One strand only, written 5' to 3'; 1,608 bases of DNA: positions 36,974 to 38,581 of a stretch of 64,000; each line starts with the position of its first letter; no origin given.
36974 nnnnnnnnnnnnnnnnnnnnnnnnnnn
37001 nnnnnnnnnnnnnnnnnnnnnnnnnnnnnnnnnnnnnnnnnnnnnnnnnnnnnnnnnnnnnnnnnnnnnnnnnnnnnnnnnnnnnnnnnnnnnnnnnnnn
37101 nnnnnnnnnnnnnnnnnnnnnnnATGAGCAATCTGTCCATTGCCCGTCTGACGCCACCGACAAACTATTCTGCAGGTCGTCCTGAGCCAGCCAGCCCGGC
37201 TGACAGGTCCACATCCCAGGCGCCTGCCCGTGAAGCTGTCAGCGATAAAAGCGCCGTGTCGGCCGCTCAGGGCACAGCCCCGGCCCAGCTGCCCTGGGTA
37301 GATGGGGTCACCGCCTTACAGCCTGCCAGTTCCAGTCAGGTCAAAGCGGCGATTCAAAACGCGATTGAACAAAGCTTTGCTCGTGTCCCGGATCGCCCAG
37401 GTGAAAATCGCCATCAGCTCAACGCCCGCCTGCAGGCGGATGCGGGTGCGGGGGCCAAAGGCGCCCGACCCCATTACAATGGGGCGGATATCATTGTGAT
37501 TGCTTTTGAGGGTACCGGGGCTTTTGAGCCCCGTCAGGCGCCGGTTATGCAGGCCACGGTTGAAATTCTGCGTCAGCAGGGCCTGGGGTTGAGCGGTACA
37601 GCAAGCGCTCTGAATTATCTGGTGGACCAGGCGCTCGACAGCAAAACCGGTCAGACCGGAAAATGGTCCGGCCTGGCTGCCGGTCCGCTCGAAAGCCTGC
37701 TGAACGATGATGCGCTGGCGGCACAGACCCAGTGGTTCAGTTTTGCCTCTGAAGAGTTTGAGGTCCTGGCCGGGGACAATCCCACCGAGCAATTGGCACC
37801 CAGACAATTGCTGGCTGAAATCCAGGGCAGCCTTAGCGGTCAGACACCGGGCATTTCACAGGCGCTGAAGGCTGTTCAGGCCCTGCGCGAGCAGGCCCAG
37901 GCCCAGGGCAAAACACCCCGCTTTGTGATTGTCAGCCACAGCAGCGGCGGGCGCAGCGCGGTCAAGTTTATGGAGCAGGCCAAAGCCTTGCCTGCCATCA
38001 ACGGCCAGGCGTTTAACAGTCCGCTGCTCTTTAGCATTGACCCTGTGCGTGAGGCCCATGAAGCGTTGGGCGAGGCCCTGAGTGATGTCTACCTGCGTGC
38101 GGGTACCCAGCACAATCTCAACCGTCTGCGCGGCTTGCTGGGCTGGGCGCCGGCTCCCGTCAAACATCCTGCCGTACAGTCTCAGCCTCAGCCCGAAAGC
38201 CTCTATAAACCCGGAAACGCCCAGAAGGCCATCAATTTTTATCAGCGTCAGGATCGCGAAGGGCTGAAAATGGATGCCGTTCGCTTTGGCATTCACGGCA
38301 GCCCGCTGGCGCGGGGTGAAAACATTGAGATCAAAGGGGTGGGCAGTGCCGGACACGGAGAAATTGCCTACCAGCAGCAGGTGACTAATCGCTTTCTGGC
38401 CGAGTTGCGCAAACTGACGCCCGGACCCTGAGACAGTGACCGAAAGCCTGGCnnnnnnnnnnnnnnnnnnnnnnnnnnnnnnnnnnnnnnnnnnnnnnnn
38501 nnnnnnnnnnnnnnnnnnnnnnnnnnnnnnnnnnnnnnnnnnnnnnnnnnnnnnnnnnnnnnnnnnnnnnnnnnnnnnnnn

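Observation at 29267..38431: Nine-gene overlapping-codon operon ending with an acidic protein, tandem GNAT, Coq4 homologue and alpha/beta-hydrolase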

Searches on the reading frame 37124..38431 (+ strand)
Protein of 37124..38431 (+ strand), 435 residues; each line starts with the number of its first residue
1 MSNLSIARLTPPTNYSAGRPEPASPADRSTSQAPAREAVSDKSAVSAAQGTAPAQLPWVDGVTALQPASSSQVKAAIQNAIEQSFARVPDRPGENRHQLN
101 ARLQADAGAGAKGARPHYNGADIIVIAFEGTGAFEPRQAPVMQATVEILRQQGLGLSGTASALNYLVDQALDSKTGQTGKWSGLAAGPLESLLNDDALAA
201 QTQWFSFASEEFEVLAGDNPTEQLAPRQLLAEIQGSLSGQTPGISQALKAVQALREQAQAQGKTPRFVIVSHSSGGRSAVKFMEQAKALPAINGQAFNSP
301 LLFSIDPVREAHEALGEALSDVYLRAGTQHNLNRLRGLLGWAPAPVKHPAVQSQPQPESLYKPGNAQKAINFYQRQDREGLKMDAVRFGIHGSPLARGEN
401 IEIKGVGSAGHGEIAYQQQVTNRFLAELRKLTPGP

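Call 4: search_protein_families(library=pfam, proteins=[window:37124-38431:+], max_evalue=0.1)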
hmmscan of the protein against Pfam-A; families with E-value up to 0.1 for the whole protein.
window:37124-38431:+ (435 aa): 2 families
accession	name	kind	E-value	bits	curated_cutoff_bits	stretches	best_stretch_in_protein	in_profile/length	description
PF12146.15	Hydrolase_4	-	0.0029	17.4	27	1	238-326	49-137/239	Serine aminopeptidase, S33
PF07859.19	Abhydrolase_3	-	0.034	14.4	25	1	244-312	49-119/210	alpha/beta hydrolase fold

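Call 5: search_protein_families(library=ncbifam, proteins=[window:37124-38431:+], max_evalue=0.1)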
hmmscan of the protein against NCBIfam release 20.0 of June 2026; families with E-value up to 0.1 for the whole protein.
window:37124-38431:+ (435 aa): 0 families

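Call 27: search_solved_structures(query=window:37124-38431:+, max_evalue=1)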
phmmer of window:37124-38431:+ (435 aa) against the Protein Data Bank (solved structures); distinct sequences matched with E-value up to 1: 5.
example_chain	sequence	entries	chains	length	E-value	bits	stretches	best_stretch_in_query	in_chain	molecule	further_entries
6een_B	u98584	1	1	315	0.00013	24.6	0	356-398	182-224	Designer Pentatricopeptide Protein dPPR10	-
6een_A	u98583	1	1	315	0.0012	21.4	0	357-397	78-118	Designer Pentatricopeptide Protein dPPR10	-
4ozs_A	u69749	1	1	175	0.017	17.6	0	357-398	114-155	Alpha solenoid protein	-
6een_D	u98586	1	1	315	0.47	12.9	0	356-398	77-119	Designer Pentatricopeptide Protein dPPR10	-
5e1r_A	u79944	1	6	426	0.91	11.9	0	47-136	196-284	7S vicilin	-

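Call 39: find_homologous_proteins(query=window:37124-38431:+)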
Query window:37124-38431:+ (435 aa): 82 proteins with E <= 0.001 among 8000 candidates.
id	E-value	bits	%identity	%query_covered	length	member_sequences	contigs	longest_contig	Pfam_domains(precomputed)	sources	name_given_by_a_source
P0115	4.3e-279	943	100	100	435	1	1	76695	-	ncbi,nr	ncbi:MAG: hypothetical protein IGS03_11040 [Candidatus Sericytochromatia bacterium]|nr:hypothetical 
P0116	3.3e-235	799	85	100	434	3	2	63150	-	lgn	-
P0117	3.8e-207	706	76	100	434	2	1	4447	-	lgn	-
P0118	1.4e-115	405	53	88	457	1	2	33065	-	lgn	-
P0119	9.4e-115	402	50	95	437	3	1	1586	-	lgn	-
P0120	3.4e-114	400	53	88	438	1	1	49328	-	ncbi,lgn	-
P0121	1.0e-113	399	55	81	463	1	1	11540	-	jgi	-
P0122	1.9e-113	398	49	99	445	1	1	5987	-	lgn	-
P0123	5.9e-112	393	52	90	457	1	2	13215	-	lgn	-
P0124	1.3e-111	392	50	94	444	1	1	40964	-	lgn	-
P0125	1.7e-108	382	50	90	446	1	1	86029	-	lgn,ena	-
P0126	1.4e-107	379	48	93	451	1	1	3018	-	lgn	-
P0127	4.7e-107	377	53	85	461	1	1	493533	-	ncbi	ncbi:MAG: hypothetical protein ACO1RX_18745 [Candidatus Sericytochromatia bacterium]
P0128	4.1e-105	370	50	96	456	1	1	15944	-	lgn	-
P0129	9.3e-105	369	52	87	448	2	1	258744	-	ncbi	-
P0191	2.4e-39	154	35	89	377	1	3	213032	-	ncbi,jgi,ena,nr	ncbi:MAG: hypothetical protein HN509_08965 [Halobacteriovoraceae bacterium]|jgi:hypothetical protein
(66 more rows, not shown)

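Call 40: find_encoding_contigs(protein=P0116, flank=10000, max_places=2)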
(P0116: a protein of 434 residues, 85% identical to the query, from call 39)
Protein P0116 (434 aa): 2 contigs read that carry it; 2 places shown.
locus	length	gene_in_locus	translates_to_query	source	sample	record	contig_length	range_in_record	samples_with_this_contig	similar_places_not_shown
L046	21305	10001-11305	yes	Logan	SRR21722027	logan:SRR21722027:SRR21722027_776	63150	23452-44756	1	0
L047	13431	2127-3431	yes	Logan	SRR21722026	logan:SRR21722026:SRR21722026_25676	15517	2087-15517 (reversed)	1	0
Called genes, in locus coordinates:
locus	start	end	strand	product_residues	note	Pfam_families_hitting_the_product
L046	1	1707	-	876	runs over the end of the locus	-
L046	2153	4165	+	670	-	PF13360:PQQ_2 (faint), PF13570:Beta-prop_ACSF4 (faint)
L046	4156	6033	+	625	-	PF24575:TPR_Slam (weak), PF00515:TPR_1 (weak), PF07719:TPR_2 (weak), PF13432:TPR_16, PF14559:TPR_19 (weak), PF12895:ANAPC3 (weak), PF13432:TPR_16, PF14559:TPR_19 (weak), +11 more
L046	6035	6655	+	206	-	PF13640:2OG-FeII_Oxy_3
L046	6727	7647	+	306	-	-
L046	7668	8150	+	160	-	-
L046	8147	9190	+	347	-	PF13527:Acetyltransf_9 (faint), PF00583:Acetyltransf_1 (weak), PF13508:Acetyltransf_7 (faint)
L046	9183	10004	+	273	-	PF05019:Coq4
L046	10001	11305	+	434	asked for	-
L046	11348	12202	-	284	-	PF00398:RrnaAD, PF08241:Methyltransf_11 (weak), PF13649:Methyltransf_25 (weak)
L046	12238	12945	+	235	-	PF13646:HEAT_2 (weak), PF03130:HEAT_PBS (faint), PF02985:HEAT (faint), PF13646:HEAT_2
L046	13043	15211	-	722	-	PF05378:Hydant_A_N, PF01968:Hydantoinase_A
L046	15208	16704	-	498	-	-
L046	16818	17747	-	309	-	-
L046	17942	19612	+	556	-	PF00501:AMP-binding, PF13193:AMP-binding_C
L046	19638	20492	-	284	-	PF01145:Band_7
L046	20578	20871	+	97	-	-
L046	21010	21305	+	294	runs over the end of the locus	PF03009:GDPD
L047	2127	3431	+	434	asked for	-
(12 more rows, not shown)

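Call 41: find_encoding_contigs(protein=P0127, flank=10000, max_places=1)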
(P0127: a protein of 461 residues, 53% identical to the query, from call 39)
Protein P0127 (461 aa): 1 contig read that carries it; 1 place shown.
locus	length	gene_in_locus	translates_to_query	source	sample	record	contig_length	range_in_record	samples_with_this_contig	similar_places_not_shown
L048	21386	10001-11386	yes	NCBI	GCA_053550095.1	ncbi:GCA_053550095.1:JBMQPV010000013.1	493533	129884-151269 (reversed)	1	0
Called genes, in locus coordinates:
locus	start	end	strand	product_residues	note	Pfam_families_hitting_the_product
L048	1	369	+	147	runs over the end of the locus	PF00293:NUDIX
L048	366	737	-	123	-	-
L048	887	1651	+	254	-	PF13489:Methyltransf_23, PF08241:Methyltransf_11, PF08242:Methyltransf_12, PF13649:Methyltransf_25, PF13847:Methyltransf_31 (weak)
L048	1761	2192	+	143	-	PF03795:YCII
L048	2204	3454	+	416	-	PF04542:Sigma70_r2, PF08281:Sigma70_r4_2, PF20239:DUF6596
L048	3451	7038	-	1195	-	PF00176:SNF2-rel_dom, PF00270:DEAD (weak), PF04851:ResIII (weak), PF00271:Helicase_C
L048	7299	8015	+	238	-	PF00045:Hemopexin (faint)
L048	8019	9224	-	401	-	PF00067:p450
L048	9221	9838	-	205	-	PF00440:TetR_N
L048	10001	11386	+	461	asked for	-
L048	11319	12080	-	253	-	-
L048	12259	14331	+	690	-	PF00199:Catalase, PF06628:Catalase-rel, PF18011:Catalase_C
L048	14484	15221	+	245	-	-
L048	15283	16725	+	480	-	PF00437:T2SSE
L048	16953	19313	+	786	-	PF05157:MshEN, PF00437:T2SSE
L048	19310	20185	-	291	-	PF00520:Ion_trans, PF07885:Ion_trans_2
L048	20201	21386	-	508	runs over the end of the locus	PF00583:Acetyltransf_1 (weak), PF00795:CN_hydrolase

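Call 42: find_encoding_contigs(protein=P0191, flank=10000, max_places=1)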
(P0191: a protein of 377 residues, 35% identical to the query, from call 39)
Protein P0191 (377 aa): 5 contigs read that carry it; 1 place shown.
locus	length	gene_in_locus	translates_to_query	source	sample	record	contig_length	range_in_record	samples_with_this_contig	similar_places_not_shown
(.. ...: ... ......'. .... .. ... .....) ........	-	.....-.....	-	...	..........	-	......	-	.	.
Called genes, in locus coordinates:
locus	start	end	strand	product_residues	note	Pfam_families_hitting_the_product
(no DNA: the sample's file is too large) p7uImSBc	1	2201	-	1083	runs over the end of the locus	-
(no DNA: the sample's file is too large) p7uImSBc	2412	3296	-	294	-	-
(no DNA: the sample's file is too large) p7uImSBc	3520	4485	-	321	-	-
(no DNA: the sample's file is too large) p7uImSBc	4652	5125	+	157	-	-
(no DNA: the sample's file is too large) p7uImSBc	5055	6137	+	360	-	PF00756:Esterase (faint), PF12146:Hydrolase_4, PF00561:Abhydrolase_1, PF12697:Abhydrolase_6 (weak)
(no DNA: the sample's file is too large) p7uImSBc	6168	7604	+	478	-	-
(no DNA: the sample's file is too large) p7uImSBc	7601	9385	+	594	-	-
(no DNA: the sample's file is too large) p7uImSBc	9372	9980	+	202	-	-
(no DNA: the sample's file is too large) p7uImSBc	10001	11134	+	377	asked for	-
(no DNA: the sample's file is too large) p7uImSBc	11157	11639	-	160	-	-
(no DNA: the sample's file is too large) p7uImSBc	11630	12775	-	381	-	PF01546:Peptidase_M20, PF07687:M20_dimer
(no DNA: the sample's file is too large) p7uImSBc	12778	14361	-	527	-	PF10150:RNase_E_G, PF20833:RNase_E_G_Thio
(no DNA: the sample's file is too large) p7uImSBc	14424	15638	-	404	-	PF01773:Nucleos_tra2_N, PF07670:Gate, PF07662:Nucleos_tra2_C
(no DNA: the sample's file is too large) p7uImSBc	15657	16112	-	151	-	-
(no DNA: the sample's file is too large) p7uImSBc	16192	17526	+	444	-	PF02885:Glycos_trans_3N, PF00591:Glycos_transf_3, PF07831:PYNP_C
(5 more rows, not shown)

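Call 56: search_protein_families(library=padloc, proteins=[window:37124-38431:+], max_evalue=0.01)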
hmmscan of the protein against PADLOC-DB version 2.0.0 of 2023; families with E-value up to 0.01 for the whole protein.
window:37124-38431:+ (435 aa): 0 families

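Call 59: predict_structure(alignment_id=A3)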
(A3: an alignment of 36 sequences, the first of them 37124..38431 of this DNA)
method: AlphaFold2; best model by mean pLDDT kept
length: 435 residues; sequences in the alignment: 36
mean_pLDDT: 81.5   pTM: 0.79
mean pLDDT of the five models: 81.5, 80.5, 79.8, 79.4, 75.9
residues with pLDDT >= 90: 239; 70-90: 90; 50-70: 43; < 50: 63
segments of 3 or more residues with pLDDT < 50: 1-33, 35-61
pLDDT, mean of each block of 10 residues (from residue 1): 37 43 43 42 41 43 82 98 95 92 73 80 97 92 97 90 94 91 96 95 93 65 68 80 94 96 97 94 96 94 91 72 74 87 79 68 96 90 73 93 92 95 98 82
secondary structure, 60 per line:
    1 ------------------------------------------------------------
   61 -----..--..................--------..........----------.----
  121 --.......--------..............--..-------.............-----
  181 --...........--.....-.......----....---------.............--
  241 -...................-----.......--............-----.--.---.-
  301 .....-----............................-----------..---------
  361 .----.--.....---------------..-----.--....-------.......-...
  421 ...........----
elements in order: H70-87 H96-104 E123-129 H138-151 H163-175 H183-193 H196-200 E202-208 H213-216 H226-238 H242-260 E266-272 H275-286 E301-305 H311-338 E369-373 E399-402 H410-416 H418-431

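Call 63: fold_search(model_id=the predicted structure, library=pdb)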
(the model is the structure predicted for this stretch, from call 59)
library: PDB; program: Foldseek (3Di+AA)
matches with E <= 10: 1023; with E <= 0.001: 5
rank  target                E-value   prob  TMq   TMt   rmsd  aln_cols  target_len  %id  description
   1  9cgo_A                4.9e-05  1.00  0.26  0.37  17.1       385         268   12  Tylosin thioesterase domain (TylG5 TE) (released 2024-09-18)
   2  9cel_C                3.6e-04  0.98  0.24  0.37  16.9       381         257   13  Juvenimicin Thioesterase (released 2024-09-18)
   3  4m0m                  4.8e-04  0.99  0.28  0.19  10.7       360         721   12  The crystal structure of a functionally unknown protein lpg2422 from Legionella pneumophila subsp. pneumophila str. Phil (released 2013-08-21)
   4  9cel_D                8.2e-04  0.99  0.27  0.41  15.6       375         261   13  Juvenimicin Thioesterase (released 2024-09-18)
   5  9cel_B                8.2e-04  0.97  0.24  0.38  16.5       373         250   15  Juvenimicin Thioesterase (released 2024-09-18)
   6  5d3z                  1.0e-03  0.99  0.28  0.42  16.6       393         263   10  Crystal structure of the thioesterase domain of deoxyerythronolide B synthase in complex with a small phosphonate inhibi (released 2015-12-09)
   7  1tca_A                1.2e-03  0.87  0.21  0.27  16.6       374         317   10  THE SEQUENCE, CRYSTAL STRUCTURE DETERMINATION AND REFINEMENT OF TWO CRYSTAL FORMS OF LIPASE B FROM CANDIDA ANTARCTICA (released 1994-05-31)
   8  3zwq_A                1.3e-03  0.96  0.29  0.38  15.9       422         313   13  HYPERTHERMOPHILIC ESTERASE FROM THE ARCHEON PYROBACULUM CALIDIFONTIS (released 2011-08-17)
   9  1kez_A                1.5e-03  0.98  0.29  0.43  15.1       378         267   12  Crystal Structure of the Macrocycle-forming Thioesterase Domain of Erythromycin Polyketide Synthase (DEBS TE) (released 2002-01-09)
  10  4o5p_B                1.6e-03  0.77  0.23  0.15  14.9       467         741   11  Crystal structure of an uncharacterized protein from Pseudomonas aeruginosa (released 2014-08-13)
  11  6gup_A                2.2e-03  0.93  0.28  0.34  13.7       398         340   11  Siderophore hydrolase EstB from Aspergillus fumigatus (released 2018-08-15)
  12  9cel_A                2.3e-03  0.97  0.26  0.41  15.9       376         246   14  Juvenimicin Thioesterase (released 2024-09-18)
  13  9j1e                  2.3e-03  0.93  0.22  0.31  15.3       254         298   16  ESTS1 phthalate ester degrading esterase from Sulfobacillus acidophilus at 1.22A (released 2024-12-25)
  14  7yc4_H                2.5e-03  0.87  0.26  0.34  16.0       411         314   12  Acetylesterase (LgEstI) F207A (released 2023-06-07)
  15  5xks_A                2.6e-03  0.95  0.25  0.39  13.2       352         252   10  Crystal structure of monoacylglycerol lipase from thermophilic Geobacillus sp. 12AMOR (released 2018-05-09)
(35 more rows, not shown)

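Call 85: search_protein_families(library=pfam, alignment_id=A3, max_evalue=0.1)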
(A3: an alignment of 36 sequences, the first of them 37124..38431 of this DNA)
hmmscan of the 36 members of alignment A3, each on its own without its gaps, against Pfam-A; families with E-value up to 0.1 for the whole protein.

A. member 1, window:37124-38431:+ (435 aa): 2 families
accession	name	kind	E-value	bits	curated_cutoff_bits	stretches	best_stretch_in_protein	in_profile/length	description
PF12146.15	Hydrolase_4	-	0.0029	17.4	27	1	238-326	49-137/239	Serine aminopeptidase, S33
PF07859.19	Abhydrolase_3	-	0.034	14.4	25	1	244-312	49-119/210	alpha/beta hydrolase fold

B. families by the number of members that match (of 36 scanned): 18 families
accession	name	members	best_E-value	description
PF12697.13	Abhydrolase_6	3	0.00048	Alpha/beta hydrolase family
PF12146.15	Hydrolase_4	3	0.0023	Serine aminopeptidase, S33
PF07704.17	PSK_trans_fac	3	0.045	Rv0623-like transcription factor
PF06028.17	DUF915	2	0.031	Alpha/beta hydrolase of unknown function (DUF915)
PF07859.19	Abhydrolase_3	2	0.034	alpha/beta hydrolase fold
PF08538.16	DUF1749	1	0.0017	Protein of unknown function (DUF1749)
PF00345.26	PapD_N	1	0.0046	Pili and flagellar-assembly chaperone, PapD N-terminal domain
PF06342.18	DUF1057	1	0.017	Alpha/beta hydrolase of unknown function (DUF1057)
PF03283.19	PAE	1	0.019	Pectinacetylesterase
PF14698.11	ASL_C2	1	0.02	Argininosuccinate lyase C-terminal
PF12695.13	Abhydrolase_5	1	0.024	Alpha/beta hydrolase family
PF06567.16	Neural_ProG_Cyt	1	0.026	Neural chondroitin sulphate proteoglycan cytoplasmic domain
PF07224.18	Chlorophyllase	1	0.032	Chlorophyllase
PF22689.1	FGAR-AT_PurM_N-like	1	0.038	FGAR-AT PurM_N-like domain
PF07819.20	PGAP1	1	0.053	PGAP1-like alpha/beta domain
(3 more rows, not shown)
